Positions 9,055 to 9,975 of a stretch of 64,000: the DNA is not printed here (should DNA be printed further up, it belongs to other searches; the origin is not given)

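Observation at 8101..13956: TonB-dependent receptor / DUF4397 lipoprotein / T9SS-sorted EEP nuclease-phosphatase triad: candidate extracellular nucleic-acid or phosphoester scavenging locus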

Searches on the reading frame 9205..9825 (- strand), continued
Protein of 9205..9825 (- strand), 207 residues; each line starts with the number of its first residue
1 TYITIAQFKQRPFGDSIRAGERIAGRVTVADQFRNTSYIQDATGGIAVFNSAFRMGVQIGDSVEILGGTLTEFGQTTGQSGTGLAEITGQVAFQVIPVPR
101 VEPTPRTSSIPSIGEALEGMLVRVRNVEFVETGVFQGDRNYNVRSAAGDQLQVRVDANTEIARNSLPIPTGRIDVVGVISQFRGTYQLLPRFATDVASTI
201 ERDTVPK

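Call 104: find_homologous_proteins(query=P0192)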
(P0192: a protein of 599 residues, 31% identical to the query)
Query P0192 (599 aa): 117 proteins with E <= 0.001 among 8000 candidates.
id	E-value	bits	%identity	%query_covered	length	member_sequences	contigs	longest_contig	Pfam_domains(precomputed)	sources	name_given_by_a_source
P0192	0.0e+0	1349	100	100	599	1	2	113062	PF18962.8,PF03372.30,PF18942.6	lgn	-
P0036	1.6e-104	369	36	89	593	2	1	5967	PF03372.30,PF18942.6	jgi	jgi:endonuclease/exonuclease/phosphatase family metal-dependent hydrolase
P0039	9.1e-104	366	36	92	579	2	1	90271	PF03372.30,PF18942.6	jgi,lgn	-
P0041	4.0e-103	364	35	98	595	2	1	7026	PF03372.30,PF18942.6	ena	-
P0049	1.4e-102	362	35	95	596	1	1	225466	PF18942.6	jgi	-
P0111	5.7e-102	360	36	95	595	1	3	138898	PF03372.30,PF18942.6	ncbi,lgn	-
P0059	4.3e-100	354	37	83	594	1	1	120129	PF03372.30,PF18942.6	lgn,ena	-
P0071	1.3e-98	349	36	95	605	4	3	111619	PF03372.30,PF18942.6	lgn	-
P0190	2.2e-82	296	34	77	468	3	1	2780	PF18962.8,PF03372.30,PF18942.6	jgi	jgi:endonuclease/exonuclease/phosphatase family metal-dependent hydrolase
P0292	2.2e-76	276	34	80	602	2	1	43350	PF03372.30,PF18942.6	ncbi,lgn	ncbi:MAG: DUF5689 domain-containing protein [Bacteroidota bacterium]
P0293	1.7e-70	257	33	95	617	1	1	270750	PF18962.8,PF03372.30,PF18942.6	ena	-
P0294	1.4e-69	253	33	95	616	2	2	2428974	PF18962.8,PF03372.30,PF18942.6,PF01336.32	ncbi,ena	-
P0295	3.0e-69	252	31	95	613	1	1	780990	PF18962.8,PF03372.30,PF18942.6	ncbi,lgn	-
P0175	1.8e-65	240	30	92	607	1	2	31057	PF18962.8,PF03372.30,PF18942.6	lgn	-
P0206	3.2e-64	236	30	90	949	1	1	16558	PF18962.8,PF03372.30,PF18942.6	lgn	-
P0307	4.2e-54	202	29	90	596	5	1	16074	PF18962.8,PF03372.30,PF18942.6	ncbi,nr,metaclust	ncbi:MAG: hypothetical protein HY22_13285 [[Candidatus Thermochlorobacteriaceae] bacterium GBChlB]|n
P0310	2.4e-51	193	28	95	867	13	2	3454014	PF22073.3,PF15780.12,PF07610.18,PF18962.8,PF03372.30,PF18942.6,PF22544.3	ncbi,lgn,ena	ncbi:MAG: T9SS type A sorting domain-containing protein [Balneola sp.]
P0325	4.7e-44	169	26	99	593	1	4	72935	PF18962.8,PF03372.30,PF18942.6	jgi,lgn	-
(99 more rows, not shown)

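Call 105: find_encoding_contigs(protein=P0192, flank=8000, max_places=1)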
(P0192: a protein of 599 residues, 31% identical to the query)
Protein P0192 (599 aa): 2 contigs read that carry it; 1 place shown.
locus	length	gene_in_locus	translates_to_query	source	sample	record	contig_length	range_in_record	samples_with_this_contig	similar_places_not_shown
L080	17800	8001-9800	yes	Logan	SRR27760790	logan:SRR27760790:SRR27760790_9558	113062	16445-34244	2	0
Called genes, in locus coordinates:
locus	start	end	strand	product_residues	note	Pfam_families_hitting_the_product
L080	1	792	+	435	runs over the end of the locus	PF02861:Clp_N, PF23569:NBD_SMAX1, PF05621:TniB (faint), PF13191:AAA_16 (weak), PF00004:AAA, PF17871:AAA_lid_9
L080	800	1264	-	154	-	PF13183:Fer4_8 (faint), PF14697:Fer4_21 (faint), PF00037:Fer4 (weak), PF12797:Fer4_2 (faint), PF13237:Fer4_10, PF12838:Fer4_7, PF13187:Fer4_9 (weak), PF00037:Fer4, +2 more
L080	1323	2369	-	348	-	PF00146:NADHdh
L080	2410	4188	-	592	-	PF00111:Fer2, PF13510:Fer2_4, PF10588:NADH-G_4Fe-4S_3, PF22117:Fer4_Nqo3, PF04879:Molybdop_Fe4S4, PF22151:Fer4_NDSU1 (weak), PF00384:Molybdopterin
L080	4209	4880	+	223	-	-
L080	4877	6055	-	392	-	PF05958:tRNA_U5-meth_tr (weak)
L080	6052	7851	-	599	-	PF07228:SpoIIE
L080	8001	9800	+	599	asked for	PF18942:DUF5689, PF03372:Exo_endo_phos, PF18962:Por_Secre_tail (faint)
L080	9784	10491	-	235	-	PF04452:Methyltrans_RNA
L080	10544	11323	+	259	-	PF00378:ECH_1, PF16113:ECH_2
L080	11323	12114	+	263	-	PF00378:ECH_1, PF16113:ECH_2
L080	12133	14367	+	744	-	PF07697:7TMR-HDED, PF07698:7TM-7TMR_HD, PF01966:HD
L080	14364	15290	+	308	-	PF02899:Phage_int_SAM_1, PF13495:Phage_int_SAM_4, PF00589:Phage_integrase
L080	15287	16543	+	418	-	PF07075:NamZ_N, PF20732:NamZ_C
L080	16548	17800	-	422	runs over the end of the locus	PF09992:NAGPA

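Call 106: find_encoding_contigs(protein=P0294, flank=8000, max_places=1)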
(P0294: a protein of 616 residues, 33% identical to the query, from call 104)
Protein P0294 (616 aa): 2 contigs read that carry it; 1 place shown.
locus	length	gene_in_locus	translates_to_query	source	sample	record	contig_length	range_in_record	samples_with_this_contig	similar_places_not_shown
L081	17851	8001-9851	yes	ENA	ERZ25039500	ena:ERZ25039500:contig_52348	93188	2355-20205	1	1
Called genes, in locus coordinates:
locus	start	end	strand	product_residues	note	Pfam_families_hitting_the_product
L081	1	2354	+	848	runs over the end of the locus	PF01804:Penicil_amidase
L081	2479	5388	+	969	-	PF00933:Glyco_hydro_3, PF01915:Glyco_hydro_3_C (faint), PF00144:Beta-lactamase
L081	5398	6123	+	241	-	PF08211:dCMP_cyt_deam_2 (faint), PF00383:dCMP_cyt_deam_1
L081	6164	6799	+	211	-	-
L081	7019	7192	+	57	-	PF07432:Hc1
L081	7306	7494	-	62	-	-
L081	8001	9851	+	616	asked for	PF18942:DUF5689, PF01336:tRNA_anti-codon (faint), PF03372:Exo_endo_phos, PF18962:Por_Secre_tail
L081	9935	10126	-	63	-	PF28310:PID_CTERM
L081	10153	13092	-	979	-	PF00932:LTD (faint), PF00041:fn3 (faint), PF18962:Por_Secre_tail (weak)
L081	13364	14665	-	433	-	PF00375:SDF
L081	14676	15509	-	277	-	PF01940:DUF92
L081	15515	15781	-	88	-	PF11297:DUF3098 (weak)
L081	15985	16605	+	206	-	PF02545:Maf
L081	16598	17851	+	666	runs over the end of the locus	PF07719:TPR_2 (faint), PF12895:ANAPC3 (weak), PF13428:TPR_14 (faint), PF23914:TPR_CcmH_CycH (faint), PF25063:ARM_TT21_C (faint), PF14559:TPR_19 (weak)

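Call 107: find_encoding_contigs(protein=P0310, flank=8000, max_places=1)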
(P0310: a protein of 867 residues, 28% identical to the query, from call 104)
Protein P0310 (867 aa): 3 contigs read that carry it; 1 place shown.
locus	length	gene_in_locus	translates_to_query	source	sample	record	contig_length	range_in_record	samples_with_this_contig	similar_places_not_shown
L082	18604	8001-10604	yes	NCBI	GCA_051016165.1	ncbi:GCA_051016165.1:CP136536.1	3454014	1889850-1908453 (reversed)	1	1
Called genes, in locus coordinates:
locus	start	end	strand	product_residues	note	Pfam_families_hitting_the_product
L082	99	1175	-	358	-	-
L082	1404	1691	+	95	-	-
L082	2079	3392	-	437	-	PF22643:NagA_N (weak), PF01979:Amidohydro_1, PF07969:Amidohydro_3 (weak)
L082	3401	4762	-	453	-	PF07969:Amidohydro_3, PF01979:Amidohydro_1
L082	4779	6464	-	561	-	PF01979:Amidohydro_1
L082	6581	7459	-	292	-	-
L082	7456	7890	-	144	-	-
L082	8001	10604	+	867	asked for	PF07610:DUF1573, PF15780:ASH (weak), PF22073:Cep192_D4 (weak), PF22544:HYDIN_VesB_CFA65-like_Ig, PF18942:DUF5689, PF03372:Exo_endo_phos (weak), PF18962:Por_Secre_tail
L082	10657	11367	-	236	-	-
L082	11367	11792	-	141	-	PF12802:MarR_2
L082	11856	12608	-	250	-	PF00376:MerR, PF13411:MerR_1, PF09278:MerR-DNA-bind (faint), PF07739:TipAS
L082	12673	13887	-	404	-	PF13650:Asp_protease_2, PF13975:gag-asp_proteas (weak)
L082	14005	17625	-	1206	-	PF16078:2-oxogl_dehyd_N, PF00198:2-oxoacid_dh, PF00676:E1_dh, PF02779:Transket_pyr, PF16870:OxoGdeHyase_C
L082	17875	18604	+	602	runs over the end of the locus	PF08439:Peptidase_M3_N, PF01432:Peptidase_M3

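Call 108: find_encoding_contigs(protein=P0295, flank=8000, max_places=1)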
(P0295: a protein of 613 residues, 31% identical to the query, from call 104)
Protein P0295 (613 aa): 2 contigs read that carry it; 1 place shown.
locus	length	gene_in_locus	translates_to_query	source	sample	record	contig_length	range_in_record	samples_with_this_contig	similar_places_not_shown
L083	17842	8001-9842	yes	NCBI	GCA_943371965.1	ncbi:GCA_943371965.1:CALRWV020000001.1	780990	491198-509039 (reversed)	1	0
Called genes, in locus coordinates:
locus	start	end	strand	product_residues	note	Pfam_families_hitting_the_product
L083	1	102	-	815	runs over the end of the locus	PF07610:DUF1573 (faint), PF22544:HYDIN_VesB_CFA65-like_Ig (faint), PF04231:Endonuclease_1, PF00041:fn3 (faint), PF18962:Por_Secre_tail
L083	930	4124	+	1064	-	PF13585:CHU_C (faint), PF18962:Por_Secre_tail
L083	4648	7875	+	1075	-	PF18942:DUF5689, PF13091:PLDc_2, PF18962:Por_Secre_tail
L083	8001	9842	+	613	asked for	PF18942:DUF5689, PF03372:Exo_endo_phos, PF18962:Por_Secre_tail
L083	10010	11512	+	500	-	-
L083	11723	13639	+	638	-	PF02784:Orn_Arg_deC_N, PF17810:Arg_decarb_HB, PF17944:Arg_decarbox_C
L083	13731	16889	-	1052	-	PF13620:CarboxypepD_reg, PF13715:CarbopepD_reg_2, PF25183:OMP_b-brl_4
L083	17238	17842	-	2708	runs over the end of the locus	PF13860:FlgD_ig (weak)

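Call 109: find_encoding_contigs(protein=P0307, flank=8000, max_places=1)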
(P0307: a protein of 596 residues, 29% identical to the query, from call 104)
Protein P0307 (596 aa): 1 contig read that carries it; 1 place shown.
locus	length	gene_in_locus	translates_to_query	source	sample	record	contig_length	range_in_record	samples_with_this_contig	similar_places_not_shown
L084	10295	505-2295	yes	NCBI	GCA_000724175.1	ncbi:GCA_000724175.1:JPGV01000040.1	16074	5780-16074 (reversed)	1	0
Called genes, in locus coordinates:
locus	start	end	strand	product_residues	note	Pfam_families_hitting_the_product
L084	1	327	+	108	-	PF12544:LAM_C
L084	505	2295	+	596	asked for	PF18942:DUF5689, PF03372:Exo_endo_phos, PF18962:Por_Secre_tail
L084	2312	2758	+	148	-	PF05099:TerB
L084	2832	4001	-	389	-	PF04422:FrhB_FdhB_N, PF04432:FrhB_FdhB_C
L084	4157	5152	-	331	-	PF13449:Phytase-like, PF06977:SdiA-regulated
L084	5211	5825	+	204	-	PF21176:RecR_HhH, PF13662:Toprim_4, PF01751:Toprim, PF21175:RecR_C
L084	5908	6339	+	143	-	PF04024:PspC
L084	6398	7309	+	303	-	PF18917:LiaI-LiaF-like_TM1, PF22570:LiaF-TM, PF09922:LiaF-like_C (faint)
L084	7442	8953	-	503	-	PF00890:FAD_binding_2 (faint), PF01266:DAO (faint), PF01593:Amino_oxidase, PF13450:NAD_binding_8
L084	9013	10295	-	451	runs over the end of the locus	PF05167:DUF711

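Call 110: find_encoding_contigs(protein=P0325, flank=8000, max_places=1)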
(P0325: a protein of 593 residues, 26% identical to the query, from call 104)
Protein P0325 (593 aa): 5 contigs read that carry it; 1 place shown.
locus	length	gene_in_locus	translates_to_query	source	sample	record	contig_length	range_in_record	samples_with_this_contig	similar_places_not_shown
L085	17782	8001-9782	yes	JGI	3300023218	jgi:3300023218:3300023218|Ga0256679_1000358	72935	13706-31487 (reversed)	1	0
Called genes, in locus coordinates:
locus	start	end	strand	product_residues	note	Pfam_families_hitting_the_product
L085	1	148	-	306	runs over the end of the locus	-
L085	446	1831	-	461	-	PF03783:CsgG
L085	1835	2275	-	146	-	PF10614:CsgF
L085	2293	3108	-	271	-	PF01476:LysM (faint), PF10627:CsgE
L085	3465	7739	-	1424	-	PF22494:choice_anch_I, PF02872:5_nucleotid_C, PF18962:Por_Secre_tail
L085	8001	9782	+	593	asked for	PF18942:DUF5689 (weak), PF03372:Exo_endo_phos, PF18962:Por_Secre_tail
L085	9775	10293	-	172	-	-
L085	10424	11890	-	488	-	PF18294:Pept_S41_N, PF03572:Peptidase_S41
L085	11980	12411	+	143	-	-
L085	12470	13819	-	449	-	PF07980:SusD_RagB (weak)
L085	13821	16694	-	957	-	PF13620:CarboxypepD_reg, PF13715:CarbopepD_reg_2, PF07715:Plug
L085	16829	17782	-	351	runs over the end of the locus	PF00704:Glyco_hydro_18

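Call 112: search_protein_families(library=pfam, proteins=[L083:4648-7875:+, L083:10010-11512:+, L083:930-4124:+, L085:3465-7739:-, L081:10153-13092:-], max_evalue=0.001)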
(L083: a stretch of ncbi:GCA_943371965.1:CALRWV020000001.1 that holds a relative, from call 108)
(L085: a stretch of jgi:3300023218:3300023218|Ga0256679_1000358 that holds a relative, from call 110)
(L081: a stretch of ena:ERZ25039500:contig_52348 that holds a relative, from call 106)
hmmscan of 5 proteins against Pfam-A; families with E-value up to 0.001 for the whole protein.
L083:4648-7875:+ (1075 aa): 3 families
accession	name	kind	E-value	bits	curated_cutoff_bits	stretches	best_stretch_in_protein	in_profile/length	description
PF13091.12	PLDc_2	-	3.7e-32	111.4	27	2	660-796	1-132/132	PLD-like domain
PF18942.5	DUF5689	-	8.1e-13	49.2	28.6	1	372-532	46-217/217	Family of unknown function (DUF5689)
PF18962.6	Por_Secre_tail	-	6.5e-09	36.4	27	1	997-1072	2-74/75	Secretion system C-terminal sorting domain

L083:10010-11512:+ (500 aa): 0 families

L083:930-4124:+ (1064 aa): 2 families
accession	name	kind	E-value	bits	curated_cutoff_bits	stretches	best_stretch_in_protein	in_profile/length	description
PF18962.6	Por_Secre_tail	-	7.2e-11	42.7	27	1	987-1059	2-72/75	Secretion system C-terminal sorting domain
PF13585.12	CHU_C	-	4e-07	30.5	27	1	1003-1054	25-76/86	CHU_C Type IX secretion signal domain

L085:3465-7739:- (1424 aa): 4 families
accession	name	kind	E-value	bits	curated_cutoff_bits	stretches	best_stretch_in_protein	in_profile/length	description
PF22494.2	choice_anch_I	-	2.4e-135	452.6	32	1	47-531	12-488/489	Choice-of-anchor I domain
PF02872.23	5_nucleotid_C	-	8.3e-21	75.2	23.6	1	1078-1271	2-154/158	5'-nucleotidase, C-terminal domain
PF18962.6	Por_Secre_tail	-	1.6e-12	47.9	27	1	1346-1421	2-74/75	Secretion system C-terminal sorting domain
PF13860.13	FlgD_ig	-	0.00045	20.6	27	0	1354-1409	10-73/79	FlgD Ig-like domain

L081:10153-13092:- (979 aa): 3 families
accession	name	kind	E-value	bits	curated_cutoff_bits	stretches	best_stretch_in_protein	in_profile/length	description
PF00932.25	LTD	-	6.8e-07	30.1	34.3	1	29-102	3-71/109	Lamin Tail Domain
PF00041.27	fn3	-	2.9e-06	27.8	25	1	224-312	10-74/84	Fibronectin type III domain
PF18962.6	Por_Secre_tail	-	4.2e-06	27.4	27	1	901-975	2-73/75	Secretion system C-terminal sorting domain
